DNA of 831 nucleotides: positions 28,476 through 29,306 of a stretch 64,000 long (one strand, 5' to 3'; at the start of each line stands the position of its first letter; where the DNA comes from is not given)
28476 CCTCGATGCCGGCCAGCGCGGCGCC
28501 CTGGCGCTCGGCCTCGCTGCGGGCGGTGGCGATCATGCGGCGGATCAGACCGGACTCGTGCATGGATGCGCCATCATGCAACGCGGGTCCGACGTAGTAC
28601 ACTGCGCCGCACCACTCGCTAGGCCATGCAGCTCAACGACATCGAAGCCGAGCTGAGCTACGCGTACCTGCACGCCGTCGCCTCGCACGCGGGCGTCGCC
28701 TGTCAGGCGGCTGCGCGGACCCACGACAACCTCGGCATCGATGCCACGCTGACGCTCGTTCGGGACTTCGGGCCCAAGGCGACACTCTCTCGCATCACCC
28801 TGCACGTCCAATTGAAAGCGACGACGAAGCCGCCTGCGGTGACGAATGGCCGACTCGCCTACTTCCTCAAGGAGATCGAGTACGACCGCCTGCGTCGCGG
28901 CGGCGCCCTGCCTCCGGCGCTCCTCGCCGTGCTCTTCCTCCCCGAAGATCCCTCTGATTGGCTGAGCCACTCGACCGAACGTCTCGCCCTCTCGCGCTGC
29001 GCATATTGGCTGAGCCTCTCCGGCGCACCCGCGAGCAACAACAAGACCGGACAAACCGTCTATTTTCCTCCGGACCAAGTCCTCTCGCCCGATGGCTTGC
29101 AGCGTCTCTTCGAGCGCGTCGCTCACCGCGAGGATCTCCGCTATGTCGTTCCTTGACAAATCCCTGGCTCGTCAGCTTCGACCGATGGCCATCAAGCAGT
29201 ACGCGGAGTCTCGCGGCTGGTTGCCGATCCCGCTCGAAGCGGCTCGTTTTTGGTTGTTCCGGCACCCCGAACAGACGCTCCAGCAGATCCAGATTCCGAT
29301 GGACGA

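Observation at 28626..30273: Horizontally acquired two-gene cassette (DUF4365/PD-(D/E)xK-like + 378-aa orphan) between the hydrogenase operon and hypA-like gene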

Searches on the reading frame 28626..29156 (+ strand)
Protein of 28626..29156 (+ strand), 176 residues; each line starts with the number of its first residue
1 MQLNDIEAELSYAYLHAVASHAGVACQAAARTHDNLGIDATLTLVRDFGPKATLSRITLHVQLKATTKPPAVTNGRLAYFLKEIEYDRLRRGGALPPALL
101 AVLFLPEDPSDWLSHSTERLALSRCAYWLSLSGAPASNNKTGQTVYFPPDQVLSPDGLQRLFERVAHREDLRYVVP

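Call 3: search_protein_families(library=pfam, proteins=[window:28626-29156:+], max_evalue=0.1)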
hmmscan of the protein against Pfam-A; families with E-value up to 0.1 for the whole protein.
window:28626-29156:+ (176 aa): 1 family
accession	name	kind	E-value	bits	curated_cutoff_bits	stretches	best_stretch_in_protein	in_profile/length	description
PF14280.11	DUF4365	-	1.1e-16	61.6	24.3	1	9-164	2-138/139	Domain of unknown function (DUF4365)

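Call 4: search_protein_families(library=padloc, proteins=[window:28626-29156:+], max_evalue=0.1)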
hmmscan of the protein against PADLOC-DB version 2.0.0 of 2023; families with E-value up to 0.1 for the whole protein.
window:28626-29156:+ (176 aa): 25 families
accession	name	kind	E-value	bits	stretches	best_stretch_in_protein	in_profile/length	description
PDLC04287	PDC-M02A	-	1.2e-61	205.7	1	3-173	6-177/182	-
PDLC04278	PDC-M02A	-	6.4e-48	160.9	1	2-169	4-165/167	-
PDLC04297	PDC-M02A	-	1.7e-46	156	1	1-169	1-163/165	-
PDLC04290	PDC-M02A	-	2e-33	113.4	1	4-168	5-166/170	-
PDLC04291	PDC-M02A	-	7e-32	108.8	1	8-168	17-173/176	-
PDLC04282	PDC-M02A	-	9.3e-30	101.6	1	4-168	19-178/182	-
PDLC04276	PDC-M02A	-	7e-29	98.8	1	6-169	24-182/184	-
PDLC04273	PDC-M02A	-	1.7e-23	81.6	1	3-165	6-163/172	-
PDLC04277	PDC-M02A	-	1.8e-22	78.2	1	12-166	13-164/169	-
PDLC04283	PDC-M02A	-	3.8e-21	73.4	1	9-172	32-192/193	-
PDLC04284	PDC-M02A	-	9.3e-21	72.2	1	13-169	31-183/188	-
PDLC04292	PDC-M02A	-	2.1e-19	68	1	7-167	7-165/169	-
PDLC04280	PDC-M02A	-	9.3e-19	65.8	1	4-168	18-178/182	-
PDLC04281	PDC-M02A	-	1e-15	56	1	7-168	12-167/181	-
PDLC04286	PDC-M02A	-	1.2e-15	55.9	1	9-164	12-154/167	-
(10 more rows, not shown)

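Call 5: search_protein_families(library=ncbifam, proteins=[window:28626-29156:+], max_evalue=0.1)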
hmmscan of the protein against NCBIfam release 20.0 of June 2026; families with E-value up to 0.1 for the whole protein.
window:28626-29156:+ (176 aa): 0 families

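Call 39: search_solved_structures(query=window:28626-29153:+, max_evalue=10, show_alignments=3)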
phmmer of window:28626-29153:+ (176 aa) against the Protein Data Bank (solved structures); distinct sequences matched with E-value up to 10: 0.

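Call 46: search_solved_structures(query=A4, max_evalue=10, show_alignments=3)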
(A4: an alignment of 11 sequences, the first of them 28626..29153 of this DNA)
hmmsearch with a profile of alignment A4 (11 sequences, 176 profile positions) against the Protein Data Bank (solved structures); distinct sequences matched with E-value up to 10: 1.
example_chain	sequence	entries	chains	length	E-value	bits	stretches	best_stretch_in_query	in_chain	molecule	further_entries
1rfe_A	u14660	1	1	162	1.7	11.7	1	56-94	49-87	hypothetical protein Rv2991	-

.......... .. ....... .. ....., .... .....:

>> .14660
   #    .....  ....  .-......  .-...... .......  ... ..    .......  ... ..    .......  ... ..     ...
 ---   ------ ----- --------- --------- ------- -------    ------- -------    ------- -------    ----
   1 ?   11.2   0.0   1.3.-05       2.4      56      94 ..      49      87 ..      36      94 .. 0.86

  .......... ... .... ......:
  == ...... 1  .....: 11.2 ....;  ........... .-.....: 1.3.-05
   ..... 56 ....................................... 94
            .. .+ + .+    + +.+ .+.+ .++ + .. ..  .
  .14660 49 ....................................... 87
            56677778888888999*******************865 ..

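Call 58: find_homologous_proteins(query=window:28626-29153:+, max_evalue=0.001)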
Query window:28626-29153:+ (176 aa): 894 proteins with E <= 0.001 among 1050 candidates; the best 120 are listed.
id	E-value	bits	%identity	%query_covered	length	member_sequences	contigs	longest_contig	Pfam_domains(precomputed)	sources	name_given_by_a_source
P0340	2.1e-112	391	100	100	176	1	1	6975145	PF14280.12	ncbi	ncbi:DUF4365 domain-containing protein [Nannocystaceae bacterium ST9]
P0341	1.6e-76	274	72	98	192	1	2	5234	PF14280.12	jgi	jgi:hypothetical protein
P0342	2.9e-75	270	70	99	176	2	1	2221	PF14280.12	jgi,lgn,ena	-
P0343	5.6e-75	269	72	98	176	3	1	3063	PF14280.12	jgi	-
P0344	2.2e-74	267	69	99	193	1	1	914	PF14280.12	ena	-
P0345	5.0e-70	253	66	99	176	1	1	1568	PF14280.12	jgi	jgi:hypothetical protein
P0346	1.8e-68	248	67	99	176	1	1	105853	PF14280.12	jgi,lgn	-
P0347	6.2e-68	246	66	98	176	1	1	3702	PF14280.12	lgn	-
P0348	2.3e-67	244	67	99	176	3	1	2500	PF14280.12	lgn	-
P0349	2.5e-67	244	66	98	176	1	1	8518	PF14280.12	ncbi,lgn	-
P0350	1.7e-66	241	66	98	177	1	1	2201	PF14280.12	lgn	-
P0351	3.8e-66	240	66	98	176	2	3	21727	PF14280.12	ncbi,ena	-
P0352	4.3e-66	240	67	99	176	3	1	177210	PF14280.12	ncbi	ncbi:MAG: DUF4365 domain-containing protein [Nannocystaceae bacterium]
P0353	5.4e-66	240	65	97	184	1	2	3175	PF14280.12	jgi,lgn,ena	-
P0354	1.3e-65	238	64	98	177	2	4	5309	PF14280.12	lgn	-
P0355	3.5e-64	234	66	98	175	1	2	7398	PF14280.12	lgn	-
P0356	4.4e-64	233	63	98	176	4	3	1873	PF14280.12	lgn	-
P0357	4.8e-64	233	63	98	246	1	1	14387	PF14280.12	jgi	jgi:hypothetical protein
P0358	6.1e-64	233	63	98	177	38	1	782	PF14280.12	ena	-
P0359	6.9e-64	233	63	99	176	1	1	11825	PF14280.12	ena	-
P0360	1.1e-63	232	64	96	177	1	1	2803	PF14280.12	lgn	-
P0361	1.1e-63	232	65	98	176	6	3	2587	PF14280.12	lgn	-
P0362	1.3e-63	232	63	98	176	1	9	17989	PF14280.12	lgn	-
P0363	4.4e-63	230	62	98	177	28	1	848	PF14280.12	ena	-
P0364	5.5e-63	230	65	98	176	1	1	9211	PF14280.12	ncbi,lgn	-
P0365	1.1e-62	229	64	98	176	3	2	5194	PF14280.12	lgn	-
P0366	2.1e-62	228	65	98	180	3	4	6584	PF14280.12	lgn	-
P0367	2.2e-62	228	65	99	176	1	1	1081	PF14280.12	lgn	-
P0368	4.9e-62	227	64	97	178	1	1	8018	PF14280.12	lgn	-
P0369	4.0e-61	224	63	98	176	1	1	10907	PF14280.12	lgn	-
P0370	4.3e-61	224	62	96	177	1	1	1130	PF14280.12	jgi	jgi:hypothetical protein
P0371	4.4e-61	224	61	98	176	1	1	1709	PF14280.12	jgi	-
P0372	6.2e-61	223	61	98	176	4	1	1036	PF14280.12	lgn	-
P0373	1.1e-60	222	64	97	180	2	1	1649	PF14280.12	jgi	-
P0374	1.5e-60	222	64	98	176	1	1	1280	PF14280.12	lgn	-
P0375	2.5e-60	221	60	98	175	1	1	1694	PF14280.12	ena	-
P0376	3.9e-60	221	63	98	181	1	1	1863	PF14280.12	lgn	-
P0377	5.7e-60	220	62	98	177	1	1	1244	PF14280.12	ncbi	-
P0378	8.0e-60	220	63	91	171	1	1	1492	PF14280.12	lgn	-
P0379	1.1e-59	219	62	98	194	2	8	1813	PF14280.12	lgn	-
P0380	5.1e-59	217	61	99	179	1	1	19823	PF14280.12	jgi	jgi:Domain of unknown function (DUF4365)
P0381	8.8e-59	216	59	97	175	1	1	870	PF14280.12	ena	-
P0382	8.8e-58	213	59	98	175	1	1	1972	PF14280.12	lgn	-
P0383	1.5e-57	212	59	99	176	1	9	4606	PF14280.12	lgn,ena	-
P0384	3.7e-57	211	57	98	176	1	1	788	PF14280.12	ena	-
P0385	4.8e-57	211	61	98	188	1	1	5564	PF14280.12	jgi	-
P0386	7.5e-57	210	58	97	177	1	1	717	PF14280.12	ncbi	-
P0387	1.2e-56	209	60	98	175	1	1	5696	PF14280.12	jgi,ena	-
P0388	1.8e-56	209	59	98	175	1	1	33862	PF14280.12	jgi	jgi:hypothetical protein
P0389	5.0e-56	207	57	98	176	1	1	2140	PF14280.12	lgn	-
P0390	5.8e-55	204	59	98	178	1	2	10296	PF14280.12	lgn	-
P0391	9.3e-55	203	60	96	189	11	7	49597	PF14280.12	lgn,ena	-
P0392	3.8e-54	201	54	98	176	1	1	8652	PF14280.12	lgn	-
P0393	9.7e-54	200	54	97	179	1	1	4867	PF14280.12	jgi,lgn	jgi:hypothetical protein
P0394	4.1e-53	198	56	97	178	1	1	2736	PF14280.12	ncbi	-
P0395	3.9e-52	195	56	98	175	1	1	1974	PF14280.12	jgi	-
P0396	8.0e-52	194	53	97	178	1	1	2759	PF14280.12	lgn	-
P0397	1.2e-51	193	56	99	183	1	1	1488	PF14280.12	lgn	-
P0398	1.4e-51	193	56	98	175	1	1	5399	PF14280.12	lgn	-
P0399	1.8e-51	192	54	97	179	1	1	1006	PF14280.12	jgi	jgi:hypothetical protein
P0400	1.3e-50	190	52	97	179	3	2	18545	PF14280.12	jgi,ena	jgi:hypothetical protein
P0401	1.6e-50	189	56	97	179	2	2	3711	PF14280.12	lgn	-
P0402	2.3e-50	189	54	99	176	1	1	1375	PF14280.12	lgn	-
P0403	3.0e-50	188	55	97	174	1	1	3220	PF14280.12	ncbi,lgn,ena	-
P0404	7.9e-50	187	53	97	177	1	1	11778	PF14280.12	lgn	-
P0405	2.4e-49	185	51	98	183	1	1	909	PF14280.12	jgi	jgi:hypothetical protein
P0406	3.3e-48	182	52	98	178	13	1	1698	PF14280.12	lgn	-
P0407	4.6e-48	181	64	76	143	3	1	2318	PF14280.12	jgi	jgi:hypothetical protein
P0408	7.3e-48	181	49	98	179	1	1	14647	PF14280.12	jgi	jgi:hypothetical protein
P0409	9.5e-48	180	53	98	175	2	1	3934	PF14280.12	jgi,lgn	-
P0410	1.1e-47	180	52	97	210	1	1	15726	PF14280.12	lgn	-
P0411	1.4e-47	180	52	97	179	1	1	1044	PF14280.12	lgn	-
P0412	1.5e-47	180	53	98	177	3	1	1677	PF14280.12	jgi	jgi:hypothetical protein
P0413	1.9e-47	179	51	98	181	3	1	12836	PF14280.12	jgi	jgi:hypothetical protein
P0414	2.5e-47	179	52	97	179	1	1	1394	PF14280.12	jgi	jgi:hypothetical protein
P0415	2.7e-47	179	54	89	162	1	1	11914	PF14280.12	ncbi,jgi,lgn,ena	jgi:hypothetical protein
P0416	4.5e-47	178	53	100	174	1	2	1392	PF14280.12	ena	-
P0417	6.7e-47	178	47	97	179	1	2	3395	PF14280.12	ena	-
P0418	1.8e-46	176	51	100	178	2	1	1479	PF14280.12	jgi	jgi:hypothetical protein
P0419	1.8e-46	176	51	97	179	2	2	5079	PF14280.12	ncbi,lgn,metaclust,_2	metaclust:\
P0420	2.4e-46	176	52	97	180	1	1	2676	PF14280.12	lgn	-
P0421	4.0e-46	175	49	98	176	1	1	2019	PF14280.12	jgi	-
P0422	4.5e-46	175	51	97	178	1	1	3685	PF14280.12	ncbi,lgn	ncbi:MAG: DUF4365 domain-containing protein [Candidatus Acidiferrales bacterium]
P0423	5.3e-46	175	51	97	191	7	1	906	PF14280.12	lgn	-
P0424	8.7e-46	174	48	98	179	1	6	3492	PF14280.12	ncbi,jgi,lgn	jgi:hypothetical protein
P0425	2.3e-45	173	49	98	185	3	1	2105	PF14280.12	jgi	jgi:hypothetical protein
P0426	3.1e-45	172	61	77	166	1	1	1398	PF14280.12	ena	-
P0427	3.5e-45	172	49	98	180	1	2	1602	PF14280.12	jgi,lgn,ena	-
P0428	9.5e-45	171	53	98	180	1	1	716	PF14280.12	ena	-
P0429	1.1e-44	170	49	97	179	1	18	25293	PF14280.12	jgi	jgi:hypothetical protein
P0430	1.1e-44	170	51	98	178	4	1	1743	PF14280.12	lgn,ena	-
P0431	1.2e-44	170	52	98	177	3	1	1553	PF14280.12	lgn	-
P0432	1.8e-44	170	51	97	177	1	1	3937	PF14280.12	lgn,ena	-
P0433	2.9e-44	169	50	96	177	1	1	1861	PF14280.12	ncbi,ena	-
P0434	5.2e-44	168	51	98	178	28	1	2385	PF14280.12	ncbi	-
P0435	5.6e-44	168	49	99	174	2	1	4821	PF14280.12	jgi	jgi:hypothetical protein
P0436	6.6e-44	168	49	99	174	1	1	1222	PF14280.12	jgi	jgi:hypothetical protein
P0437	7.4e-44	168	51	97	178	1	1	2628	PF14280.12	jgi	jgi:Domain of unknown function (DUF4365)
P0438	7.4e-44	168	50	98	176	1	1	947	PF14280.12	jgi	jgi:Domain of unknown function (DUF4365)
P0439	7.5e-44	168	49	99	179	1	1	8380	PF14280.12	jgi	jgi:hypothetical protein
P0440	8.3e-44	167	50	98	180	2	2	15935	PF14280.12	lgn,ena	-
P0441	1.1e-43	167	53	94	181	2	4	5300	PF14280.12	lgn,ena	-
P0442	1.1e-43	167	50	98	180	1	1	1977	PF14280.12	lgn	-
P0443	1.2e-43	167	47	96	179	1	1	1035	PF14280.12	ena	-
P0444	1.4e-43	167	49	97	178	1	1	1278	PF14280.12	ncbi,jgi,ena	jgi:hypothetical protein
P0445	1.4e-43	167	50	96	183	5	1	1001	PF14280.12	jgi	-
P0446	1.5e-43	167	52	98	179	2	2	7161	PF14280.12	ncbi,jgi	ncbi:MAG: hypothetical protein RIS79_2071 [Verrucomicrobiota bacterium]|jgi:hypothetical protein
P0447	1.8e-43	166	51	97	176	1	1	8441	PF14280.12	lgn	-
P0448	2.7e-43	166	46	97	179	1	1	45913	PF14280.12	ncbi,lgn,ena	-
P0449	2.8e-43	166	49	97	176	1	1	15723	PF14280.12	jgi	jgi:hypothetical protein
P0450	3.0e-43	166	50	97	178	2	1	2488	PF14280.12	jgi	-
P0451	3.0e-43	166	48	100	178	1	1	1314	PF14280.12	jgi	jgi:Domain of unknown function (DUF4365)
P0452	3.1e-43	166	48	100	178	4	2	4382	PF14280.12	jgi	jgi:Domain of unknown function (DUF4365)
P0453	3.1e-43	166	50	97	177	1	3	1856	PF14280.12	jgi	jgi:hypothetical protein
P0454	3.4e-43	165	49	97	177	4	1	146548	PF14280.12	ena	-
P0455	3.6e-43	165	52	98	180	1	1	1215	PF14280.12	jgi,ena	-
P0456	3.9e-43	165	48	97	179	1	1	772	PF14280.12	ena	-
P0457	4.2e-43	165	52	93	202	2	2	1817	PF14280.12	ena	-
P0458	4.5e-43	165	51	98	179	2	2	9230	PF14280.12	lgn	-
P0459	4.5e-43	165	51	97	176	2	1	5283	PF14280.12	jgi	jgi:hypothetical protein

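Call 66: predict_structure(alignment_id=A5)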
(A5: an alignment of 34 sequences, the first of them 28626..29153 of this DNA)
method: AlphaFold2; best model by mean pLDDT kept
length: 176 residues; sequences in the alignment: 34
mean_pLDDT: 88.6   pTM: 0.85
mean pLDDT of the five models: 88.6, 86.8, 85.7, 85.3, 83.6
residues with pLDDT >= 90: 111; 70-90: 52; 50-70: 13; < 50: 0
segments of 3 or more residues with pLDDT < 50: none
pLDDT, mean of each block of 10 residues (from residue 1): 86 93 95 82 97 95 93 93 85 82 90 67 80 88 92 95 95 88
secondary structure, 60 per line:
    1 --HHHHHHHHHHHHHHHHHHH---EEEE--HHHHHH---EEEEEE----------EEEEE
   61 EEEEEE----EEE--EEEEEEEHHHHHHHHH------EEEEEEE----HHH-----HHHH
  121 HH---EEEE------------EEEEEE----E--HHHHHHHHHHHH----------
elements in order: H3-21 E25-28 H31-36 E40-45 E56-66 E71-73 E76-82 H83-91 E98-104 H117-122 E126-129 E142-147 H155-166

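Call 68: fold_search(model_id=the predicted structure, library=pdb)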
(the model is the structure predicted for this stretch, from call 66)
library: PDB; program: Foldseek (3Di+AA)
matches with E <= 10: 244; with E <= 0.001: 15
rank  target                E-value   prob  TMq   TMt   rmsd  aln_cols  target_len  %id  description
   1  9qcc_M                1.1e-07  1.00  0.59  0.29   6.9       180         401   16  Activated XauSPARDA filament assembly with bound dsDNA substrate (released 2025-12-17)
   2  9qcc_Q                3.7e-07  1.00  0.59  0.28   6.2       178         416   16  Activated XauSPARDA filament assembly with bound dsDNA substrate (released 2025-12-17)
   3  9qcc_A                4.5e-07  1.00  0.59  0.28   6.3       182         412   15  Activated XauSPARDA filament assembly with bound dsDNA substrate (released 2025-12-17)
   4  9vx6_T                5.1e-07  1.00  0.58  0.28   6.5       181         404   15  Helical structure of gRNA-tDNA SPARDA complex (released 2026-01-14)
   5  9qcc_Y                2.1e-06  1.00  0.57  0.28   4.4       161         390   17  Activated XauSPARDA filament assembly with bound dsDNA substrate (released 2025-12-17)
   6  9vx6_P                2.4e-06  1.00  0.55  0.27   4.9       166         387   15  Helical structure of gRNA-tDNA SPARDA complex (released 2026-01-14)
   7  9jsz_J                2.7e-06  1.00  0.50  0.26   5.3       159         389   14  active NbaSPARDA complexes (released 2025-04-02)
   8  9vx6_X                3.1e-06  1.00  0.54  0.27   4.9       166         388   15  Helical structure of gRNA-tDNA SPARDA complex (released 2026-01-14)
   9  9qbp_C                6.5e-06  1.00  0.50  0.24   7.5       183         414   14  Crystal structure of Enhydrobacter aerosaccus apo SPARDA complex (released 2025-12-17)
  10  9jt2_B                1.2e-05  1.00  0.61  0.29   6.2       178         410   17  substrate-bound NbaSPARDA complexes (released 2025-04-02)
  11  9jt2_F                2.7e-05  1.00  0.59  0.28   6.4       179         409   17  substrate-bound NbaSPARDA complexes (released 2025-04-02)
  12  9jsz_B                1.3e-04  1.00  0.57  0.28   6.5       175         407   15  active NbaSPARDA complexes (released 2025-04-02)
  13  9qbq_C                4.1e-04  1.00  0.49  0.23   7.3       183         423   14  Crystal structure of apo SPARDA complex from Xanthobacter autotrophicus (released 2025-12-17)
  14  1gef_B                5.6e-04  1.00  0.47  0.67   4.5       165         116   17  Crystal structure of the archaeal holliday junction resolvase HJC (released 2001-03-21)
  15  1gef_E                7.1e-04  1.00  0.44  0.63   5.3       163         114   16  Crystal structure of the archaeal holliday junction resolvase HJC (released 2001-03-21)
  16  9qcc_E                1.2e-03  1.00  0.53  0.25   7.2       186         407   16  Activated XauSPARDA filament assembly with bound dsDNA substrate (released 2025-12-17)
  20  9qcc_U                3.8e-03  1.00  0.52  0.25   5.0       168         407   18  Activated XauSPARDA filament assembly with bound dsDNA substrate (released 2025-12-17)
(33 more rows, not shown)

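Call 90: search_protein_families(library=phrogs, proteins=[window:28626-29153:+], max_evalue=0.01)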
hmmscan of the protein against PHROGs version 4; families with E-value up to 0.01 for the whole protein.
window:28626-29153:+ (176 aa): 1 family
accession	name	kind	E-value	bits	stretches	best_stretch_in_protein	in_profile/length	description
phrog_27905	-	unknown function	2.4e-17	64.2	1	10-164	11-160/167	-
